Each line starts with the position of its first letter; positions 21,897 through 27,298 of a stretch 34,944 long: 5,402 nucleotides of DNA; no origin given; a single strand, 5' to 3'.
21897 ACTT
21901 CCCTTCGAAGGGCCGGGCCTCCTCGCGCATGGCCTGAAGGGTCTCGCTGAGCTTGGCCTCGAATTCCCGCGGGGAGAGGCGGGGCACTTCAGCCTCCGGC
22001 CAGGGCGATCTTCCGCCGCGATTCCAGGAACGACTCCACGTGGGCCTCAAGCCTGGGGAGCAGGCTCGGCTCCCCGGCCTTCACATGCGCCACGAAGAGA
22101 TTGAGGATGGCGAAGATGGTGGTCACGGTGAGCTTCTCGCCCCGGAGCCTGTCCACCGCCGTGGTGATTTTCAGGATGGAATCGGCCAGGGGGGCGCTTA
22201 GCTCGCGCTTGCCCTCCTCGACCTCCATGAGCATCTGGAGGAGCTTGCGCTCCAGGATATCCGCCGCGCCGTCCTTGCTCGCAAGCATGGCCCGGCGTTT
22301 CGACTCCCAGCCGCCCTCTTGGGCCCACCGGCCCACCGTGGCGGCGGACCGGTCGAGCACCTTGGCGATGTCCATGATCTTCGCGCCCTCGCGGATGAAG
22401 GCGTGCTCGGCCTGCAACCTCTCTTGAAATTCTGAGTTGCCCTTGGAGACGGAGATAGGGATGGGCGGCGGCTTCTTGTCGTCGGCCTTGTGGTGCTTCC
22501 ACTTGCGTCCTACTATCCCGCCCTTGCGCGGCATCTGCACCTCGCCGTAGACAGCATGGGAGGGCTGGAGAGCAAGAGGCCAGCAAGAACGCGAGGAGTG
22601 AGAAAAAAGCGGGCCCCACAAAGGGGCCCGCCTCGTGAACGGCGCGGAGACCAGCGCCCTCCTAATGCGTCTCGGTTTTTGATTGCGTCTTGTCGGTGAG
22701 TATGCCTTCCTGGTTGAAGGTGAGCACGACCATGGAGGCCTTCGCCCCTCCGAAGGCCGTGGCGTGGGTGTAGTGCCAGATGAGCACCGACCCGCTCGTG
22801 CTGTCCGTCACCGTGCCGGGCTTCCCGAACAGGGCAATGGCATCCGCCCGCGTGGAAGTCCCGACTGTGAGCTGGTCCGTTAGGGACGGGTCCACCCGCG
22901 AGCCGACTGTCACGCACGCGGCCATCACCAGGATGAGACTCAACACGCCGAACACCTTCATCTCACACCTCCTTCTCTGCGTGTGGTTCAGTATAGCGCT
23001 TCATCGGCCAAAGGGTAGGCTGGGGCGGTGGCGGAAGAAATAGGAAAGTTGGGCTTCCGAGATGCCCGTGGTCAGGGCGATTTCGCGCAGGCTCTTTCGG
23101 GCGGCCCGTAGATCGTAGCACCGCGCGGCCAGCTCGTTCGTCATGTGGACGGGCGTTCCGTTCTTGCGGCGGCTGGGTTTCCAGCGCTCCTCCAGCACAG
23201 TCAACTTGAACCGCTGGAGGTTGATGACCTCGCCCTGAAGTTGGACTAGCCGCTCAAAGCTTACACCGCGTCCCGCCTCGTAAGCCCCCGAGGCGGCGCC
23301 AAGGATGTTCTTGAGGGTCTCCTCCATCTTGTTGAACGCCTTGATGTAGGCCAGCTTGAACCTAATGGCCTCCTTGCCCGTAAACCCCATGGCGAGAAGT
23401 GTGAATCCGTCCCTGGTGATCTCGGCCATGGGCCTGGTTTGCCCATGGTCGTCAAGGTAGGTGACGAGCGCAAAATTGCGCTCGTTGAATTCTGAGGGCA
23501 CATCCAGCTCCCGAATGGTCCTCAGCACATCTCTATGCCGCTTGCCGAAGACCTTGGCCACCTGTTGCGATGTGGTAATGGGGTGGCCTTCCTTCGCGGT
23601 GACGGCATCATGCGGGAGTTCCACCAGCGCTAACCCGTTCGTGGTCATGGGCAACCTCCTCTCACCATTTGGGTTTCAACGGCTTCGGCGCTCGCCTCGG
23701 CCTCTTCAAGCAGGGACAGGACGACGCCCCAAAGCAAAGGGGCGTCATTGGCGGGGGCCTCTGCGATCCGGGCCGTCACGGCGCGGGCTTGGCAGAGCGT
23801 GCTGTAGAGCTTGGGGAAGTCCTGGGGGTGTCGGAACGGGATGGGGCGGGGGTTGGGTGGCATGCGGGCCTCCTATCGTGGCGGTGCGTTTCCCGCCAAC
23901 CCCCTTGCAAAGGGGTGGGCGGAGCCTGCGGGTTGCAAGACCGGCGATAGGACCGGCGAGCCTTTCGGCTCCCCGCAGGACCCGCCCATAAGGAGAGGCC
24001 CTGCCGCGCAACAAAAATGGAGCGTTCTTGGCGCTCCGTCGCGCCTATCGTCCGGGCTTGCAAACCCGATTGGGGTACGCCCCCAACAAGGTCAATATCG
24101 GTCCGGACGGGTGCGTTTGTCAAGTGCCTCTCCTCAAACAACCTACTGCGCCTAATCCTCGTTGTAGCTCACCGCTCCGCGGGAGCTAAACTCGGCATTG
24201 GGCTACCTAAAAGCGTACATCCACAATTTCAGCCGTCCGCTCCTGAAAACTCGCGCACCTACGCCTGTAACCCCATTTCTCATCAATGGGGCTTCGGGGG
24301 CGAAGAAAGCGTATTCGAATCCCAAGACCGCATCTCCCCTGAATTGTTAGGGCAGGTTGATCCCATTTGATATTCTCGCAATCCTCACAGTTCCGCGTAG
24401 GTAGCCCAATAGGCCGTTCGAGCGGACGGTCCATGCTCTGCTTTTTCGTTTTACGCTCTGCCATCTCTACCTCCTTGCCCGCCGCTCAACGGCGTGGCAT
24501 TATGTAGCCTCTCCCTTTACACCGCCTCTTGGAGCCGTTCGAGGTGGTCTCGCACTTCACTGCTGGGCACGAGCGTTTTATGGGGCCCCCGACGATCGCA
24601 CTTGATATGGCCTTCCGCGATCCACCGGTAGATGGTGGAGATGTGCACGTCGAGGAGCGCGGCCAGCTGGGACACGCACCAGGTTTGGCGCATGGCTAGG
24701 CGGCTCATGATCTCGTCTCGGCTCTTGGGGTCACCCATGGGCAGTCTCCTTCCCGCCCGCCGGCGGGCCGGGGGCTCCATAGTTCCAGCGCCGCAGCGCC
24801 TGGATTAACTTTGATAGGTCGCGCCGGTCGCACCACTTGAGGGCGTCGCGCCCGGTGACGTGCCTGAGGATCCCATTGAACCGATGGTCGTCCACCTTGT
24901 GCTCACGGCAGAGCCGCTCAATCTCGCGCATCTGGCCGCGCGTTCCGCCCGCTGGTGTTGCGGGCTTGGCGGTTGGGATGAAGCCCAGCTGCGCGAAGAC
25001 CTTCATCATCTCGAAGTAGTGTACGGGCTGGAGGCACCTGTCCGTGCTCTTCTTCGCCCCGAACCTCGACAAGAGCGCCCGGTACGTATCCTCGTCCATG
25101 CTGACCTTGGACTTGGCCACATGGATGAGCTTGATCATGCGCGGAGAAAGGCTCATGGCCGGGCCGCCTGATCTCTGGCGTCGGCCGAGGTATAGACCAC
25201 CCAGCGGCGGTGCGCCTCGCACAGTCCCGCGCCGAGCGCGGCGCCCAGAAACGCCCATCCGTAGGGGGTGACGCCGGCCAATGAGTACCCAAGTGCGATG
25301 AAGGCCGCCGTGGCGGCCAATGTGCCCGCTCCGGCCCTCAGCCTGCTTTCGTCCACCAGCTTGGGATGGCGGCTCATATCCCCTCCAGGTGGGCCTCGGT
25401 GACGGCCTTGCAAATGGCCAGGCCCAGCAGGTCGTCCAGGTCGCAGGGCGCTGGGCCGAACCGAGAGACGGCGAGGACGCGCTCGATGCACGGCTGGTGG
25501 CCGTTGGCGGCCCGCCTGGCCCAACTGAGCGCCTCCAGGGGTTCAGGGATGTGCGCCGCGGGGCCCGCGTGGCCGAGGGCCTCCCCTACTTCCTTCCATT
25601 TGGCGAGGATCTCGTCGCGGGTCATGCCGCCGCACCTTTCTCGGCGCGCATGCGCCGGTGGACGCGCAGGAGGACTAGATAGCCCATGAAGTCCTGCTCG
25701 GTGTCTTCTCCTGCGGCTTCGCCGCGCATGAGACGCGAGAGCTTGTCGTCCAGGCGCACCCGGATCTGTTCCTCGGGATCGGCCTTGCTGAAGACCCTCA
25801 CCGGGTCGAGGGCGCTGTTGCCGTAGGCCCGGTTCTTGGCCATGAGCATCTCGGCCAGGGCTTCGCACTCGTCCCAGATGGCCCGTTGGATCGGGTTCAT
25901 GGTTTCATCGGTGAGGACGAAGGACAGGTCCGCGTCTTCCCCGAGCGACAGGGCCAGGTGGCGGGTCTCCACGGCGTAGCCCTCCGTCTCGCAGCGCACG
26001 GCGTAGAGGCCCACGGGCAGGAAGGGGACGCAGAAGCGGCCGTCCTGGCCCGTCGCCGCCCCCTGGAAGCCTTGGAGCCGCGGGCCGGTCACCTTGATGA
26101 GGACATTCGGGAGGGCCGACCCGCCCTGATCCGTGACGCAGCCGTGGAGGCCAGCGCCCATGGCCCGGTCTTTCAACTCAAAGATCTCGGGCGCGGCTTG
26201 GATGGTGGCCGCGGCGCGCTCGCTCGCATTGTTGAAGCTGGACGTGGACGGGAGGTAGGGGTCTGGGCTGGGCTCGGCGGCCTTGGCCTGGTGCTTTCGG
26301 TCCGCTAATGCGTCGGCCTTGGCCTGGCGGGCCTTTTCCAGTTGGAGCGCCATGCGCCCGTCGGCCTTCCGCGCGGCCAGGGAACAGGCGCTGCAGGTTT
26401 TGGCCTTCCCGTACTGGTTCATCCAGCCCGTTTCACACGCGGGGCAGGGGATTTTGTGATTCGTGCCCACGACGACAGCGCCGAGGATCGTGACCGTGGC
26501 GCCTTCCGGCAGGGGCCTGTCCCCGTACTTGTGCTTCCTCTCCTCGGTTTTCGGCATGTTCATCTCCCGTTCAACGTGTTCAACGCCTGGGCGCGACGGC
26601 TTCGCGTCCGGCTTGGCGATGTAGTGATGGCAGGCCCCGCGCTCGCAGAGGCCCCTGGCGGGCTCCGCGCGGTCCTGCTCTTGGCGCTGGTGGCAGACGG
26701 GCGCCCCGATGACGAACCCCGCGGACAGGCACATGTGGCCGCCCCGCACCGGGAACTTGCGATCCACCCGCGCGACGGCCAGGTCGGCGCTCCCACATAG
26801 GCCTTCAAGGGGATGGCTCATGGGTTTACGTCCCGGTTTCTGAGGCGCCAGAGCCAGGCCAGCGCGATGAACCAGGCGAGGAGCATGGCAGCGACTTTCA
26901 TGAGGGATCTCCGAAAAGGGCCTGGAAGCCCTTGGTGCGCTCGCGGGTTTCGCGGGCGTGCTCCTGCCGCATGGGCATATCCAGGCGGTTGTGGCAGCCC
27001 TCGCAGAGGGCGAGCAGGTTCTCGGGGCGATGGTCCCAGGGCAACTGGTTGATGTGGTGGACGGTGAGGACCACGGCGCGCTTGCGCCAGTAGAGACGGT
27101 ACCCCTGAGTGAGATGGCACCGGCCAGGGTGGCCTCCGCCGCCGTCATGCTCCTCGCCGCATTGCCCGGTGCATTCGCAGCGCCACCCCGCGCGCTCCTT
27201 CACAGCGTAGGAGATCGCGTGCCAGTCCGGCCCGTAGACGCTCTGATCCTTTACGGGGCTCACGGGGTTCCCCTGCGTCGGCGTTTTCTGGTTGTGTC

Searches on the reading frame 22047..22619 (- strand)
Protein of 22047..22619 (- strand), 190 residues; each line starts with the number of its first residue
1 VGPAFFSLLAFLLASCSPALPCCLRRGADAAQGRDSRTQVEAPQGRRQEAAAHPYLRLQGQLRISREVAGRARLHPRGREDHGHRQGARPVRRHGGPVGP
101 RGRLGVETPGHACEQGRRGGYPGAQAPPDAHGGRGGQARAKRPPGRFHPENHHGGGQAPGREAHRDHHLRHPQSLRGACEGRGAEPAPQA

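Call 85: search_solved_structures(query=window:22047-22619:-, max_evalue=1)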
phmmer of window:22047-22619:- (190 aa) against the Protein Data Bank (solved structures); distinct sequences matched with E-value up to 1: 0.

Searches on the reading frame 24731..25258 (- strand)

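Call 57: search_protein_families(library=pfam, proteins=[window:24731-25258:-], max_evalue=0.001)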
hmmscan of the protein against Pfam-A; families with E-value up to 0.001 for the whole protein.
window:24731-25258:- (175 aa): 1 family
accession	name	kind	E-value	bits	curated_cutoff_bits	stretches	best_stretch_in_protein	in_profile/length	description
PF06252.17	GemA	-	8.5e-15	56.2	27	1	54-159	1-117/119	Bacteriophage Mu, GemA protein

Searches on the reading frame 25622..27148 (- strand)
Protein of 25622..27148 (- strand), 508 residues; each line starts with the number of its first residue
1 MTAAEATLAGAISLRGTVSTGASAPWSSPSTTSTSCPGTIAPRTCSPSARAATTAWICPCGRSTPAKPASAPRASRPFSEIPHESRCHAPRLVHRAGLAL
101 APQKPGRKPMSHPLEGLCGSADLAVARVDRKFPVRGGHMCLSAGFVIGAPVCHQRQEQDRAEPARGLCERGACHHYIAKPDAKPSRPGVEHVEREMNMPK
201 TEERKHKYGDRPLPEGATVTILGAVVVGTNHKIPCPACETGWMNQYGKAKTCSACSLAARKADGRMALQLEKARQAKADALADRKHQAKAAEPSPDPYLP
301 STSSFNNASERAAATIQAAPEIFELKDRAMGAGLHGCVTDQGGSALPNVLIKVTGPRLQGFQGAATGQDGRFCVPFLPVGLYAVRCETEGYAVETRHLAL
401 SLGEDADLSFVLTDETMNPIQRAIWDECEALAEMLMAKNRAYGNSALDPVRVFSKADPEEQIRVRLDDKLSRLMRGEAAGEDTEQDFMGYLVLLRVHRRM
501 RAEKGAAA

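Call 57: search_protein_families(library=pfam, proteins=[window:25622-27148:-], max_evalue=0.001)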
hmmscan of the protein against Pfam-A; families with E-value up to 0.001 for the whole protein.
window:25622-27148:- (508 aa): 2 families
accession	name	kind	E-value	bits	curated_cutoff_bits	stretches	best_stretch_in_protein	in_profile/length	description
PF13620.12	CarboxypepD_reg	-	2.9e-12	47.2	32.3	1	334-413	2-82/82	Carboxypeptidase regulatory-like domain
PF13715.12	CarbopepD_reg_2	-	9.1e-06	26.1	32.2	1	335-418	2-82/88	CarboxypepD_reg-like domain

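Call 66: search_protein_families(library=padloc, proteins=[window:25622-27148:-], max_evalue=0.1)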
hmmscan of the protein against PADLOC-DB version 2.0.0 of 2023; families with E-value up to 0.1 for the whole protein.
window:25622-27148:- (508 aa): 0 families

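Call 67: search_protein_families(library=ncbifam, proteins=[window:25622-27148:-], max_evalue=0.1)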
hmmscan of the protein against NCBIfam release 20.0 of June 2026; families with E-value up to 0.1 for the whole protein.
window:25622-27148:- (508 aa): 0 families
